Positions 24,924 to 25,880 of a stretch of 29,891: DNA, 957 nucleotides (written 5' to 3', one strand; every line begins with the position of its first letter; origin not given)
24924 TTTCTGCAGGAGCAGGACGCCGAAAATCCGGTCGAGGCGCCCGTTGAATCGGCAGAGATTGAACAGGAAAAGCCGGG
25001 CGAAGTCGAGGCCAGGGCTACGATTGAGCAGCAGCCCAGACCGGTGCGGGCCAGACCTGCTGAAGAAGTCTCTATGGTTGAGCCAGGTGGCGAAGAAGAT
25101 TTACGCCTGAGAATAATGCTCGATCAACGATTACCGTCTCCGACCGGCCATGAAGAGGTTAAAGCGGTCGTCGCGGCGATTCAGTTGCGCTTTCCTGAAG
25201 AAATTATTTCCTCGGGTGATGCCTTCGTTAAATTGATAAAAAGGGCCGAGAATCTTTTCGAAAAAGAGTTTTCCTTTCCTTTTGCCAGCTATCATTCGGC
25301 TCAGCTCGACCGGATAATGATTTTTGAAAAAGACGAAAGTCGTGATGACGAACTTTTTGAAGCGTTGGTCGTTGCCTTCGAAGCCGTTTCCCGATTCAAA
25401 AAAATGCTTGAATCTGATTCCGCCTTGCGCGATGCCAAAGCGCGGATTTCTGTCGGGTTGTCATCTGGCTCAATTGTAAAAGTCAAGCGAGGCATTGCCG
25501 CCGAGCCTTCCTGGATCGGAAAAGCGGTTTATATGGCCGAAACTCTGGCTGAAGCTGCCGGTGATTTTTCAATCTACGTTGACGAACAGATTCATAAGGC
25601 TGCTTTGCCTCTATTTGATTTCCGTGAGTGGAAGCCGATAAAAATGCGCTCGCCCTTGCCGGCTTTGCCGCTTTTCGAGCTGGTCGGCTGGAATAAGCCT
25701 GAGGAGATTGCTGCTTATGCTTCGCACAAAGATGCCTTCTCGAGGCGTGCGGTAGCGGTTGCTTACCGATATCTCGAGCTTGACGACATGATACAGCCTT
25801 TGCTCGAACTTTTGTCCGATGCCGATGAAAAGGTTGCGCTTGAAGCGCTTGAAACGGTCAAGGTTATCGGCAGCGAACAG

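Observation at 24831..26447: Membrane protein fusing a degenerate nucleotidyl-cyclase-like domain to HEAT repeats, translationally coupled to a sigma-54 activator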

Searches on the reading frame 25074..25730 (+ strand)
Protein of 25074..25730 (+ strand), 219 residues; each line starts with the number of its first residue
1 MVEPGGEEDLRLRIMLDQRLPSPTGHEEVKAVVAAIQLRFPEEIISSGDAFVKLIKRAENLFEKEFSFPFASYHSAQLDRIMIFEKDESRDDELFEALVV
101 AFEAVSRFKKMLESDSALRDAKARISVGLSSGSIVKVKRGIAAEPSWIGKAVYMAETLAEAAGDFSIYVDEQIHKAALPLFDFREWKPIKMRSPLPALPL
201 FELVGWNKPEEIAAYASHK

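Call 13: search_solved_structures(query=A2, max_evalue=10, show_alignments=3)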
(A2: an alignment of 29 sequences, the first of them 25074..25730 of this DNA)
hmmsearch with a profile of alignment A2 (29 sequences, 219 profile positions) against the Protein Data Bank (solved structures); distinct sequences matched with E-value up to 10: 3.
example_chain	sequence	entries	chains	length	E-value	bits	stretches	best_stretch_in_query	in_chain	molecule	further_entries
4zi6_A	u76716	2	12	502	0.45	13.2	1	88-171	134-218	Cytosol aminopeptidase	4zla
6yii_A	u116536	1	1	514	1.4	11.5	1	96-175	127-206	Transcriptional regulator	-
2w01_A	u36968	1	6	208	1.6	11.4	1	81-176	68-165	ADENYLATE CYCLASE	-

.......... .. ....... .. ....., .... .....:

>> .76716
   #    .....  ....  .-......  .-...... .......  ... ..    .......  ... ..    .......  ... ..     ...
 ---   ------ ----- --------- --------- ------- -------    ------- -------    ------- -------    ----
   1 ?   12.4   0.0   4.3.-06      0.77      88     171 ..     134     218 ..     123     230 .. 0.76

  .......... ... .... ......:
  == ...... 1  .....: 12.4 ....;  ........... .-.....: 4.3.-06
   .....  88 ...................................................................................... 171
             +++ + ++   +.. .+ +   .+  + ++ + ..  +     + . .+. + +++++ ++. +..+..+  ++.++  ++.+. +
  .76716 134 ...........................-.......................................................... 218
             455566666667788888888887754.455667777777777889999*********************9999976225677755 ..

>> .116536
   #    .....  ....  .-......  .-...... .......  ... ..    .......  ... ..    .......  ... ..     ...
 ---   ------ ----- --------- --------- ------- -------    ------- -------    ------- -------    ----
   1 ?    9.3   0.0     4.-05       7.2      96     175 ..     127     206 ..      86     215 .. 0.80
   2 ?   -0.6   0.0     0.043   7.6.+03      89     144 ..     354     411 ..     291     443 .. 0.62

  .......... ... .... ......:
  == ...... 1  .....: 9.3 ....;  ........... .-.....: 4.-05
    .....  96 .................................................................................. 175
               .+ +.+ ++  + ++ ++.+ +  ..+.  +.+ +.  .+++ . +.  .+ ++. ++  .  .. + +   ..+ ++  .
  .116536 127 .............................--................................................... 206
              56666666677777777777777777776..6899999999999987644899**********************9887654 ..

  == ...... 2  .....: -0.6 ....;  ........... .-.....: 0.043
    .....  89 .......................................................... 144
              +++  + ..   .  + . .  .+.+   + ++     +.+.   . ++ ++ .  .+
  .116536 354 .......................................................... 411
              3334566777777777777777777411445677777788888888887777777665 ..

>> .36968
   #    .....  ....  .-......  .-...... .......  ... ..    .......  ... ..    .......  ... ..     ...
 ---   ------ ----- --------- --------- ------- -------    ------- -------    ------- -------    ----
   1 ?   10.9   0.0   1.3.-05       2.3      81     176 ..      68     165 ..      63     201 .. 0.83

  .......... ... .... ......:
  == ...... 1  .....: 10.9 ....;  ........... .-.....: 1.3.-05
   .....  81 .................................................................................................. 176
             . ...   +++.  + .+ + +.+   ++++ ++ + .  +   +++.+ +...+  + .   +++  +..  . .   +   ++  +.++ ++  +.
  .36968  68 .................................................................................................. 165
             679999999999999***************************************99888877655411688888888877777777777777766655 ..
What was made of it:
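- On Class III AC-like ATP-binding proteins (6YII type): The architecture and site residues differ (call 13).
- Tried and rejected: Only non-significant hits (E 0.45-1.6), so it is not usable alone (call 13).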

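Call 19: predict_structure(alignment_id=A2)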
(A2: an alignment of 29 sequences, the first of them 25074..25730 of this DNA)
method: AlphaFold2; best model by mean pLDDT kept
length: 219 residues; sequences in the alignment: 29
mean_pLDDT: 84.0   pTM: 0.72
mean pLDDT of the five models: 84.0, 83.2, 82.8, 82.4, 79.7
residues with pLDDT >= 90: 109; 70-90: 82; 50-70: 28; < 50: 0
segments of 3 or more residues with pLDDT < 50: none
pLDDT, mean of each block of 10 residues (from residue 1): 71 74 90 94 90 92 91 84 87 90 93 93 94 90 84 92 88 80 58 63 76 72
secondary structure, 60 per line:
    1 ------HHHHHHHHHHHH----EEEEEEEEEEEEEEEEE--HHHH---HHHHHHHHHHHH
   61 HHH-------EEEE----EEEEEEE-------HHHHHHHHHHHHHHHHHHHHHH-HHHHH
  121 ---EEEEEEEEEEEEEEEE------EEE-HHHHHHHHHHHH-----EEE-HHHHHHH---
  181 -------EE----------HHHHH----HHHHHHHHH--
elements in order: H7-18 E23-39 H42-45 H49-63 E71-74 E79-85 H93-114 H116-120 E124-139 E146-148 H150-161 E167-169 H171-177 H200-204 H209-217
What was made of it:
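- On Class III nucleotidyl cyclase (cyclase-homology domain superfamily): AF2 domain model with pLDDT 84 (call 19).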

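Call 21: fold_search(model_id=the predicted structure, library=pdb)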
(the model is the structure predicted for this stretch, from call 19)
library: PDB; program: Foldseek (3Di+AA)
matches with E <= 10: 1232; with E <= 0.001: 164
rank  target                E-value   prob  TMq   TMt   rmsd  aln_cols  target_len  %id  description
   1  1ab8_B                1.5e-07  1.00  0.57  0.69   4.2       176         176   14  RAT TYPE II ADENYLYL CYCLASE C2 DOMAIN/FORSKOLIN COMPLEX (released 1997-05-15)
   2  5oyh_A                3.1e-07  1.00  0.49  0.58   5.2       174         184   15  crystal structure of the catalytic core of a rhodopsin-guanylyl cyclase with converted specificity in complex with ATP (released 2018-06-06)
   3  1wc3_B                3.7e-07  1.00  0.54  0.60   3.8       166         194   13  Soluble adenylyl cyclase CyaC from S. platensis in complex with alpha, beta-methylene-ATP and Strontium (released 2004-12-20)
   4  1ab8_A                4.2e-07  1.00  0.57  0.68   3.8       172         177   12  RAT TYPE II ADENYLYL CYCLASE C2 DOMAIN/FORSKOLIN COMPLEX (released 1997-05-15)
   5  2w01_C                5.0e-07  1.00  0.50  0.54   5.3       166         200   13  Crystal structure of the guanylyl cyclase Cya2 (released 2008-09-30)
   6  5oyh_N                5.3e-07  1.00  0.51  0.60   5.1       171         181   14  crystal structure of the catalytic core of a rhodopsin-guanylyl cyclase with converted specificity in complex with ATP (released 2018-06-06)
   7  5oyh_O                6.0e-07  1.00  0.49  0.59   5.1       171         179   13  crystal structure of the catalytic core of a rhodopsin-guanylyl cyclase with converted specificity in complex with ATP (released 2018-06-06)
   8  1wc0_A                6.8e-07  1.00  0.51  0.56   4.6       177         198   13  Soluble adenylyl cyclase CyaC from S. platensis in complex with alpha, beta-methylene-ATP (released 2004-12-20)
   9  3r5g_B                6.8e-07  1.00  0.52  0.58   4.2       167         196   17  Crystal structure of the adenylyl cyclase CyaB from P. aeruginosa (released 2012-01-11)
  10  3r5g_A                7.2e-07  1.00  0.52  0.57   4.3       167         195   17  Crystal structure of the adenylyl cyclase CyaB from P. aeruginosa (released 2012-01-11)
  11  5oyh_E                8.7e-07  1.00  0.49  0.58   5.2       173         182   14  crystal structure of the catalytic core of a rhodopsin-guanylyl cyclase with converted specificity in complex with ATP (released 2018-06-06)
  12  1cul_B                9.2e-07  1.00  0.57  0.65   3.3       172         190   12  COMPLEX OF GS-ALPHA WITH THE CATALYTIC DOMAINS OF MAMMALIAN ADENYLYL CYCLASE: COMPLEX WITH 2',5'-DIDEOXY-ADENOSINE 3'- (released 2001-01-10)
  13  1cjt_B                1.1e-06  1.00  0.57  0.65   3.3       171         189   12  COMPLEX OF GS-ALPHA WITH THE CATALYTIC DOMAINS OF MAMMALIAN ADENYLYL CYCLASE: COMPLEX WITH BETA-L-2',3'-DIDEOXYATP, MN (released 1999-08-31)
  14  3uvj_A                1.2e-06  1.00  0.48  0.54   6.8       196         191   10  Crystal structure of the catalytic domain of the heterodimeric human soluble guanylate cyclase 1. (released 2011-12-28)
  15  2wz1_A                1.3e-06  1.00  0.48  0.52   4.7       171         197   12  STRUCTURE OF THE CATALYTIC DOMAIN OF HUMAN SOLUBLE GUANYLATE CYCLASE 1 BETA 3. (released 2009-12-01)
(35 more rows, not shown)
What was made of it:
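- On Class III nucleotidyl cyclase (cyclase-homology domain superfamily): Foldseek top 50 all cyclases (call 21).
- Closest known: Degenerate site of heterodimeric cyclases. Same: Rat AC2 C2 (1ab8) is the top Foldseek hit (call 21).
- Checked: All 50 top Foldseek hits are class III cyclases (call 21).
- The Foldseek top 50 are all cyclases (call 21).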

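Call 29: search_protein_representatives(alignment_id=A2)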
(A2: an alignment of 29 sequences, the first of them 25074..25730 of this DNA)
Query: 29 sequences, 219 profile positions. Proteins with E-value up to 0.001 (for the whole library): 121; up to 1e-10: 15; up to 1e-30: 11. The best 121 are listed.
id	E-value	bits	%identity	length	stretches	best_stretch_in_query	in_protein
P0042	6.1e-94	330.0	-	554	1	4-219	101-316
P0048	9.2e-91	319.6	-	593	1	2-219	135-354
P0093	4.1e-87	307.6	-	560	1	3-218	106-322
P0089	4.4e-86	304.2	-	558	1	3-219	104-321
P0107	2.9e-85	301.6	-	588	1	2-219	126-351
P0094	5.8e-82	290.8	-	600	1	2-218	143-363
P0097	8.1e-80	283.8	-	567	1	2-219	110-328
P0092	9.0e-78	277.1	-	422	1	36-219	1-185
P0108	1.0e-71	257.3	-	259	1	2-171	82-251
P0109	6.6e-54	199.1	-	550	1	3-219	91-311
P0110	1.9e-33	132.2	-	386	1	113-219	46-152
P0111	1.5e-13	67.1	-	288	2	2-72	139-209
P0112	1.2e-12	64.2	-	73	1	25-89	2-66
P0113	8.1e-12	61.5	-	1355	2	120-205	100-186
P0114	9.6e-11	57.9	-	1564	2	96-207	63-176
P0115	6.2e-10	55.3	-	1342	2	123-214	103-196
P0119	5.1e-07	45.8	-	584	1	82-207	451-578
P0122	6.4e-07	45.4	-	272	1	102-208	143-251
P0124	6.8e-07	45.3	-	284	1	82-208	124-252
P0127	4.4e-06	42.7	-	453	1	47-191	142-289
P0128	4.7e-06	42.6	-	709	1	82-206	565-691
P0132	9.6e-06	41.6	-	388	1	81-206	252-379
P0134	1.3e-05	41.2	-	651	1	13-206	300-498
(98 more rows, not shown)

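Call 30: search_protein_families(library=pfam, proteins=[P0113, P0114, P0115, P0119, P0122, P0124, P0128, P0132, P0127, P0134], max_evalue=0.001)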
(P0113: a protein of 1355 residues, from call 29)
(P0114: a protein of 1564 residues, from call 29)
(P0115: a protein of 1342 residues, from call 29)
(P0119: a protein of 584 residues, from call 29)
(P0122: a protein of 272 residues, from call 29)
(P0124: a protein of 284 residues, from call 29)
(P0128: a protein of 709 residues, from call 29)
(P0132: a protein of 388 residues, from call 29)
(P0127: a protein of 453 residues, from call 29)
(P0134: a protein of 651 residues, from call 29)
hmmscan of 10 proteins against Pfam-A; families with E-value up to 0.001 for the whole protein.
P0113 (1355 aa): 5 families
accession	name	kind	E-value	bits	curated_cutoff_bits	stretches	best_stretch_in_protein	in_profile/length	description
PF00211.25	Guanylate_cyc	-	2.7e-52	177.4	21.9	2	201-371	7-175/183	Adenylate and Guanylate cyclase catalytic domain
PF13191.12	AAA_16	-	1.8e-26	94.1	32.6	1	398-589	1-167/167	AAA ATPase domain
PF13401.12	AAA_22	-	9.5e-07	29.6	27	1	421-592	5-122/130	AAA domain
PF13424.12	TPR_12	-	1.9e-05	25.2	30.1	0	1251-1297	5-53/77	Tetratricopeptide repeat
PF07719.23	TPR_2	-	0.00027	21.2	27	0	887-911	6-30/34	Tetratricopeptide repeat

P0114 (1564 aa): 6 families
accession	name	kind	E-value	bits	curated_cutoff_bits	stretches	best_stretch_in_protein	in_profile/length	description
PF13191.12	AAA_16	-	4.9e-43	147.9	32.6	2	638-827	2-166/167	AAA ATPase domain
PF00211.25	Guanylate_cyc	-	1.2e-36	126.5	21.9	2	1-166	11-176/183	Adenylate and Guanylate cyclase catalytic domain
PF13401.12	AAA_22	-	1.6e-11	45.1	27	1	211-344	4-126/130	AAA domain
PF01637.24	ATPase_2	-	1.4e-06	28.7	33.2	0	190-314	1-122/225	ATPase domain predominantly from Archaea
PF13424.12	TPR_12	-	0.00069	20.2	30.1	0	1080-1135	21-74/77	Tetratricopeptide repeat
PF10923.14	BrxC_BrxD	-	0.0007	19.1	22.2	0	189-230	26-67/414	BREX system ATP-binding protein BrxC/D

P0115 (1342 aa): 25 families
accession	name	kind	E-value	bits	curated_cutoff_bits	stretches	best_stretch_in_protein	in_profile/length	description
PF13424.12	TPR_12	-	1.7e-55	185.6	30.1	5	1137-1210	2-77/77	Tetratricopeptide repeat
PF07719.23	TPR_2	-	7.1e-38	126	27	3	1020-1048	3-31/34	Tetratricopeptide repeat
PF00515.34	TPR_1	-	4e-37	125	27.8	4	1138-1168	1-31/34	Tetratricopeptide repeat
PF00211.25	Guanylate_cyc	-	6.7e-36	124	21.9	2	233-411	7-177/183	Adenylate and Guanylate cyclase catalytic domain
PF13181.12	TPR_8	-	1.7e-27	93.6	25.7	1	1219-1246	2-29/34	Tetratricopeptide repeat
PF13374.12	TPR_10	-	2.4e-27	94.5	27.5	0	1219-1246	3-30/42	Tetratricopeptide repeat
PF13176.12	TPR_7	-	1.4e-25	87.6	27.9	1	1221-1247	2-28/36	Tetratricopeptide repeat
PF17874.7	TPR_MalT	-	1.6e-24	87.3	45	2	1140-1305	42-210/336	MalT-like TPR region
PF13191.12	AAA_16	-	3.8e-22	80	32.6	1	435-628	1-167/167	AAA ATPase domain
PF13432.12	TPR_16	-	5e-14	52.9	32.7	1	944-1008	3-61/65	Tetratricopeptide repeat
PF13428.12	TPR_14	-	2e-13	50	23.5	0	1221-1248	4-31/44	Tetratricopeptide repeat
PF14559.12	TPR_19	-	2.4e-09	37.8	25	0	951-1014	4-61/68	Tetratricopeptide repeat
PF14938.12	SNAP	-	3.3e-09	37.1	25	0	1154-1282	51-181/282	Soluble NSF attachment protein, SNAP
PF24885.1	TPR_NPHP3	-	1.8e-08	34.5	100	0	1117-1245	75-210/239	Nephrocystin-3 TPR domain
PF10602.15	RPN7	-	2e-07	31.3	29.6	0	1061-1165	39-140/174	26S proteasome subunit RPN7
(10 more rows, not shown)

P0119 (584 aa): 3 families
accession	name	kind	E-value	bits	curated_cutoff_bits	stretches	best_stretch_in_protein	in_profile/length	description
PF00211.25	Guanylate_cyc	-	2.7e-38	131.8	21.9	1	395-570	7-177/183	Adenylate and Guanylate cyclase catalytic domain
PF00672.30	HAMP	-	4.3e-15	56.2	25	1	309-360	1-52/53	HAMP domain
PF17202.10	sCache_3_3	-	0.00097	19.9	28.8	0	191-272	8-91/107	Single cache domain 3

P0122 (272 aa): 3 families
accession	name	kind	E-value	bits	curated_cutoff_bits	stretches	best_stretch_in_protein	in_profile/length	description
PF00211.25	Guanylate_cyc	-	7.2e-34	117.4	21.9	1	63-239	6-175/183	Adenylate and Guanylate cyclase catalytic domain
PF12773.13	DZR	-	2.3e-05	24.9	27.3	1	3-25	1-23/45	Double zinc ribbon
PF13240.11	Zn_Ribbon_1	-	0.00019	21.6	25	1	2-24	1-23/23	zinc-ribbon domain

P0124 (284 aa): 2 families
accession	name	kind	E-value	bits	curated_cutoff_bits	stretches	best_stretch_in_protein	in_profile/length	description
PF00211.25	Guanylate_cyc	-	5.4e-38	130.8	21.9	1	68-244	7-178/183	Adenylate and Guanylate cyclase catalytic domain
PF00672.30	HAMP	-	5.5e-10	39.8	25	1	1-33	20-52/53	HAMP domain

P0128 (709 aa): 2 families
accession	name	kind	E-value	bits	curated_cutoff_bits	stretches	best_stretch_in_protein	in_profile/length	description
PF05226.16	CHASE2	-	1.2e-36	127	26.3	1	25-408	6-253/257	CHASE2 domain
PF00211.25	Guanylate_cyc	-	1.4e-30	106.7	21.9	1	509-682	7-176/183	Adenylate and Guanylate cyclase catalytic domain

P0132 (388 aa): 1 family
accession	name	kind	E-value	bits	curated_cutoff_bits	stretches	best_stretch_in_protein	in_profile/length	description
PF00211.25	Guanylate_cyc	-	7.4e-30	104.3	21.9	1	207-377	17-182/183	Adenylate and Guanylate cyclase catalytic domain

P0127 (453 aa): 3 families
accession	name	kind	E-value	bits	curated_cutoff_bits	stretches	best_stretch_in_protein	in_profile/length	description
PF00486.34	Trans_reg_C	-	4e-16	59.3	26.2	1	2-73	5-77/77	Transcriptional regulatory protein, C terminal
PF00211.25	Guanylate_cyc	-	1.2e-11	45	21.9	1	120-287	5-168/183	Adenylate and Guanylate cyclase catalytic domain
PF13191.12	AAA_16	-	6.3e-10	40.2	32.6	1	321-407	1-88/167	AAA ATPase domain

P0134 (651 aa): 9 families
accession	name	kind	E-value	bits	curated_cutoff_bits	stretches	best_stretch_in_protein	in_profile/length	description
PF00211.25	Guanylate_cyc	-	1.2e-29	103.6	21.9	1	314-488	5-175/183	Adenylate and Guanylate cyclase catalytic domain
PF13581.12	HATPase_c_2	-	4.3e-22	78.9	27.4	1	536-649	12-127/127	Histidine kinase-like ATPase domain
PF08448.16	PAS_4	-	1.5e-08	35.3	23.1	1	177-285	3-110/110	PAS fold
PF00989.32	PAS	-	2.9e-08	34.2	22.6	1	174-279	6-112/113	PAS fold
PF13185.12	GAF_2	-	3.4e-08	34.2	28.6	1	19-155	3-135/136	GAF domain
PF01590.32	GAF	-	7.3e-08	33.5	22.4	1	21-155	3-133/133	GAF domain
PF13426.13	PAS_9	-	8.4e-08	32.9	27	1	181-282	3-103/103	PAS domain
PF13492.12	GAF_3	-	4.1e-07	30.9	27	1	23-154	5-126/129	GAF domain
PF02518.31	HATPase_c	-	5.1e-06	27.3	26.4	1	554-647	4-105/111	Histidine kinase-, DNA gyrase B-, and HSP90-like ATPase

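Call 60: find_encoding_contigs(protein=P0109, flank=6000, max_places=3)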
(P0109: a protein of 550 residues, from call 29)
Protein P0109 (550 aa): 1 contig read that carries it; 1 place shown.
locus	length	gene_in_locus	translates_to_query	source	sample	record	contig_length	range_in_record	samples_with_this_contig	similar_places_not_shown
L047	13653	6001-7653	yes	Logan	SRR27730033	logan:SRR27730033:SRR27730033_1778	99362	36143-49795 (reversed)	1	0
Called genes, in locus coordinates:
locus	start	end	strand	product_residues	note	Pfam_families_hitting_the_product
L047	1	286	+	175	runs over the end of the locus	PF02130:YbeY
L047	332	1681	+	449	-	PF01595:CNNM, PF00571:CBS, PF03471:CorC_HlyC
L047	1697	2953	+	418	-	PF01595:CNNM, PF00571:CBS, PF03471:CorC_HlyC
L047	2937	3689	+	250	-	PF04367:DUF502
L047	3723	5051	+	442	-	PF11258:DUF3048, PF17479:DUF3048_C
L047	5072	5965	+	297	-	PF00009:GTP_EFTU (faint), PF00025:Arf (faint), PF00350:Dynamin_N (weak), PF01926:MMR_HSR1, PF02421:FeoB_N, PF03193:RsgA_GTPase (faint), PF04548:AIG1 (weak), PF07650:KH_2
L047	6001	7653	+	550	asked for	PF01602:Adaptin_N (faint), PF02985:HEAT (faint), PF13646:HEAT_2, PF21581:SCD (faint), PF13646:HEAT_2, PF12717:Cnd1 (weak)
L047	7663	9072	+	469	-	PF00072:Response_reg, PF02954:HTH_8 (faint), PF00158:Sigma54_activat, PF14532:Sigma54_activ_2, PF07724:AAA_2 (weak), PF00004:AAA (faint), PF07728:AAA_5, PF25601:AAA_lid_14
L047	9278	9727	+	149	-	PF00359:PTS_EIIA_2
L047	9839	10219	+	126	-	-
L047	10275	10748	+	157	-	PF00334:NDK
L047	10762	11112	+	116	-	-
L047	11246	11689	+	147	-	-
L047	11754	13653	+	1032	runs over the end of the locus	PF18949:DUF5693, PF04230:PS_pyruv_trans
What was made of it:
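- Tried and rejected: The most divergent member (P0109) lies in the same gene block (call 60).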
